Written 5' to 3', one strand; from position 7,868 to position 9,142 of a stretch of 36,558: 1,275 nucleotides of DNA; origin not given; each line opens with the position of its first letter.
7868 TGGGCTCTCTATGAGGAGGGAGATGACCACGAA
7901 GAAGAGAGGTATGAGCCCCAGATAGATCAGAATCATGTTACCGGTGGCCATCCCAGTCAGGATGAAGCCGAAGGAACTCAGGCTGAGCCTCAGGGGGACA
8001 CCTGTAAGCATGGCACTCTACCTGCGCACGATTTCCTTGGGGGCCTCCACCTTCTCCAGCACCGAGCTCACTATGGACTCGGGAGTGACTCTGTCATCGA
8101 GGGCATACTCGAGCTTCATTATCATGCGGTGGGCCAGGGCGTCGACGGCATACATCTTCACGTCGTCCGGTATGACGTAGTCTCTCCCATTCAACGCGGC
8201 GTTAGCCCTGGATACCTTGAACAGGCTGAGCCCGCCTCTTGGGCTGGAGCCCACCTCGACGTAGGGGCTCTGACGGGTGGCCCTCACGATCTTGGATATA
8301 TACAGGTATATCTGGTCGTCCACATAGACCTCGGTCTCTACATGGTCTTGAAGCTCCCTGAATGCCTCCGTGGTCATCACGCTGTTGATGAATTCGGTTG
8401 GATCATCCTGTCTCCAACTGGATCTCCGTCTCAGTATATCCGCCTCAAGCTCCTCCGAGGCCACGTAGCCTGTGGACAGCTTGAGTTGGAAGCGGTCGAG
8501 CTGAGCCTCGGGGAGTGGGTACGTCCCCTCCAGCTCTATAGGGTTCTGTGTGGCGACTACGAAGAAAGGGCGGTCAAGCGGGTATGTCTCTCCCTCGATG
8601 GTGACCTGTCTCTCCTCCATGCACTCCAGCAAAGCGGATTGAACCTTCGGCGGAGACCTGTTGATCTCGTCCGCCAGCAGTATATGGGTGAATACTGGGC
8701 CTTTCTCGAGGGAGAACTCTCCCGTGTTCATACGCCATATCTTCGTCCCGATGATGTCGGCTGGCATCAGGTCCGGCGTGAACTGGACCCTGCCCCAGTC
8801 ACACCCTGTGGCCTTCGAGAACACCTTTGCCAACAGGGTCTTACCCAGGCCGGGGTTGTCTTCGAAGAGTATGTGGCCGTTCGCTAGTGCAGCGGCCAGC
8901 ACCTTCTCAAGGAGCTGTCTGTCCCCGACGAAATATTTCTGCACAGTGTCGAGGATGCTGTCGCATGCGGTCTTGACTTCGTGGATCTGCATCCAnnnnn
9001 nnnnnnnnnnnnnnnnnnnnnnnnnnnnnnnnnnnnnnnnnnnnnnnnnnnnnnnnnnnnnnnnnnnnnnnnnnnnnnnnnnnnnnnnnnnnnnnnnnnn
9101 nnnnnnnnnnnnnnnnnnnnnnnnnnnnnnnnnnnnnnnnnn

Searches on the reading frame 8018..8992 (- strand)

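Call 11: search_protein_families(library=pfam, proteins=[window:8018-8992:-], max_evalue=0.01)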
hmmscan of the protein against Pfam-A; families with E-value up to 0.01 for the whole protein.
window:8018-8992:- (324 aa): 8 families
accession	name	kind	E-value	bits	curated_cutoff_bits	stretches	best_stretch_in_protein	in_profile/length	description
PF07726.17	AAA_3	-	3.9e-62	208.4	27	1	40-169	1-130/131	ATPase family associated with various cellular activities (AAA)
PF17863.7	AAA_lid_2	-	1.6e-21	76.2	22.7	1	237-309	1-72/74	AAA lid domain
PF07728.20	AAA_5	-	2e-13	51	22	1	46-168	7-139/139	AAA domain (dynein-related subfamily)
PF20030.5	bpMoxR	-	6.8e-08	32.3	27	1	12-215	5-204/205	MoxR domain in the MoxR-vWA-beta-propeller ternary systems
PF05496.18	RuvB_N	-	6.3e-05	23.2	27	1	37-132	32-115/159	Holliday junction DNA helicase RuvB P-loop domain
PF00158.32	Sigma54_activat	-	0.00012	22.3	20.2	1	26-149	10-141/168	Sigma-54 interaction domain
PF01078.27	Mg_chelatase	-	0.0002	21.3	20.3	0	29-58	13-42/207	Magnesium chelatase, subunit ChlI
PF00004.35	AAA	-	0.00031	21.6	21.2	1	43-154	3-114/131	ATPase family associated with various cellular activities (AAA)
